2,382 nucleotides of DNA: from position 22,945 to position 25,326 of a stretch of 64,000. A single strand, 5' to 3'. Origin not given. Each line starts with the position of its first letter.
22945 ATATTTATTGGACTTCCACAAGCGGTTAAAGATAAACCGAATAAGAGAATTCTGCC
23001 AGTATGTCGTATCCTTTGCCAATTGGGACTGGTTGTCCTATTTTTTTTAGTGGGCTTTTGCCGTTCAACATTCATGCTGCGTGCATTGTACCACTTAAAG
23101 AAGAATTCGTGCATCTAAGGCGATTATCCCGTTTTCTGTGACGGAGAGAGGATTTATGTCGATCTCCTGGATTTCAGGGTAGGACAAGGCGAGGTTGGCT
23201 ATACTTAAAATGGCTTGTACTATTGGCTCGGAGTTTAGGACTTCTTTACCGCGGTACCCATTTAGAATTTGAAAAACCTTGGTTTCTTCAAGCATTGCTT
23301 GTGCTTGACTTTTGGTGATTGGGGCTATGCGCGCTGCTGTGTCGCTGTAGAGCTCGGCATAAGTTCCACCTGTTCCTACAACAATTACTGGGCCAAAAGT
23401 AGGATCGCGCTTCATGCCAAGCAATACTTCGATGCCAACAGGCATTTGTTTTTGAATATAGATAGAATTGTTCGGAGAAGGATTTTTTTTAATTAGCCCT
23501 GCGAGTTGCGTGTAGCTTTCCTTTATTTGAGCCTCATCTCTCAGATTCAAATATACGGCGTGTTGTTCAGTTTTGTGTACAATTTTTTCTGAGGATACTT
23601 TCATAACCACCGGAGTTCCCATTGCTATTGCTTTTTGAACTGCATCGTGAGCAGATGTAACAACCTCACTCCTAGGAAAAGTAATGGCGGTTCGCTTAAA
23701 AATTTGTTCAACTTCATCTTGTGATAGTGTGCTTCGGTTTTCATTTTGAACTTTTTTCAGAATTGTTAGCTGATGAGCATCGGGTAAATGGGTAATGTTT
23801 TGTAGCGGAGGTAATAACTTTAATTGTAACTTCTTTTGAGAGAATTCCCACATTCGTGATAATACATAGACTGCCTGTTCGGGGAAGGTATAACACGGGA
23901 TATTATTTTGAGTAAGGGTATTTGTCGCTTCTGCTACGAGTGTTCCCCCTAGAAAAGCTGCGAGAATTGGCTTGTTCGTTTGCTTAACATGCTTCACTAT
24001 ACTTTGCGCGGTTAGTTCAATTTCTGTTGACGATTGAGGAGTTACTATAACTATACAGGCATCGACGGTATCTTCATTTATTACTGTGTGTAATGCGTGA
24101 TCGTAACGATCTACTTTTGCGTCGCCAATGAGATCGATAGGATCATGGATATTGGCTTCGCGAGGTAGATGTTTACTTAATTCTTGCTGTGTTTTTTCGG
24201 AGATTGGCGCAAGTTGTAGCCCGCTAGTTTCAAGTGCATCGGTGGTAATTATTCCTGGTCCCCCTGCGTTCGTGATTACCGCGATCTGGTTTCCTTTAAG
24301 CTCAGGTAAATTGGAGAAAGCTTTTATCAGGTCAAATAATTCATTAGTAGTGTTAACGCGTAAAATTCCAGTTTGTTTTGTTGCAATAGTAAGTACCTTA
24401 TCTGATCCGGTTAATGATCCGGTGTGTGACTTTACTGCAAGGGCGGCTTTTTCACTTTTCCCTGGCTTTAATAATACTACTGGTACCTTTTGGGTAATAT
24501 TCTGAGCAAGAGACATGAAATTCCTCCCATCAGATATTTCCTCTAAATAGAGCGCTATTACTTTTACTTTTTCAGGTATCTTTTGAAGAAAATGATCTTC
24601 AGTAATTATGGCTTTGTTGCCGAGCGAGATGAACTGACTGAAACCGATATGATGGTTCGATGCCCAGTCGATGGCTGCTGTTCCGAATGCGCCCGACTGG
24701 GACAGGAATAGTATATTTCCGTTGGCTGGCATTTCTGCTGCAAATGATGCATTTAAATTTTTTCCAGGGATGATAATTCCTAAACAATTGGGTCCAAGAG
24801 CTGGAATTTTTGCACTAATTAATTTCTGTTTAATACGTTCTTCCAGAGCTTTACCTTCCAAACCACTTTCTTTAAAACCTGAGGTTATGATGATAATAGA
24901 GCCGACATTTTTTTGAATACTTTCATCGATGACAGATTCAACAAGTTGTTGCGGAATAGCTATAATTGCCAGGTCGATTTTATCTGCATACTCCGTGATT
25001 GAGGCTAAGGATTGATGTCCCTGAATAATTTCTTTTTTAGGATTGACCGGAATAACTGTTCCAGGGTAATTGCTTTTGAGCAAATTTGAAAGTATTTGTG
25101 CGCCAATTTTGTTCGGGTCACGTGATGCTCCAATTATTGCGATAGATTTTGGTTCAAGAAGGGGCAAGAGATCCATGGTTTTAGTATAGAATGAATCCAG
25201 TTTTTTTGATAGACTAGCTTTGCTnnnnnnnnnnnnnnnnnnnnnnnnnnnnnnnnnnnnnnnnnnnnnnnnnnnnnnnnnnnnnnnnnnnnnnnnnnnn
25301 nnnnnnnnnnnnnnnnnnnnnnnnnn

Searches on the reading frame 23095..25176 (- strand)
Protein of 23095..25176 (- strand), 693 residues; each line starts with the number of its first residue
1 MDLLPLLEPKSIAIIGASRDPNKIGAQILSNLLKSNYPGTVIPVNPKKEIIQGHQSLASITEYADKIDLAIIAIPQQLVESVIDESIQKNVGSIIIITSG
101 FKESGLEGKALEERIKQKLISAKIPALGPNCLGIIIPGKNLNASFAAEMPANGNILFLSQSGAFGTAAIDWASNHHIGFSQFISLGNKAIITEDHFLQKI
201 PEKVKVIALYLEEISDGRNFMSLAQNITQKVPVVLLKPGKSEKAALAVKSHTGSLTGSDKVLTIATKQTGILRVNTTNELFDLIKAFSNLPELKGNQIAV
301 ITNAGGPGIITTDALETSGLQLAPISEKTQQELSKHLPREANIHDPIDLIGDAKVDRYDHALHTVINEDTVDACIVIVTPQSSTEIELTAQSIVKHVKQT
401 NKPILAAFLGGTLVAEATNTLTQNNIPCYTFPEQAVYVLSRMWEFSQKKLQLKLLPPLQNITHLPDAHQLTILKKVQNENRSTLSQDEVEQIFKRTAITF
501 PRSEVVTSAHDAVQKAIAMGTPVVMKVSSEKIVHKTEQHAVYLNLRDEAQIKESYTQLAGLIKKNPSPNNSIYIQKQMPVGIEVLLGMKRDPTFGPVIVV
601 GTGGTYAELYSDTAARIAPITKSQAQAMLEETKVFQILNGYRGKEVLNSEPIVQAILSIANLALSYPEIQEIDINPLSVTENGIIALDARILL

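Call 39: search_protein_families(library=pfam, proteins=[window:23095-25176:-], max_evalue=0.001)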
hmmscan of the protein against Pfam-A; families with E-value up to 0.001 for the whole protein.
window:23095-25176:- (693 aa): 5 families
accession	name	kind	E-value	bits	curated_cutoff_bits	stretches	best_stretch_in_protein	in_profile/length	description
PF13549.11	ATP-grasp_5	-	4e-63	213.2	27.6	1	476-692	2-220/221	ATP-grasp domain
PF13607.11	Succ_CoA_lig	-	1.8e-43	148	27.4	1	153-287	2-138/138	Succinyl-CoA ligase like flavodoxin domain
PF13380.12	CoA_binding_2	-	1.6e-20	74.1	22.8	1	10-135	1-114/116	CoA binding domain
PF19045.5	Ligase_CoA_2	-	6.4e-11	43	23.7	1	299-445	2-154/162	Ligase-CoA domain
PF02629.25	CoA_binding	-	5.4e-10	40.3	22.3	1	9-100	3-97/97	CoA binding domain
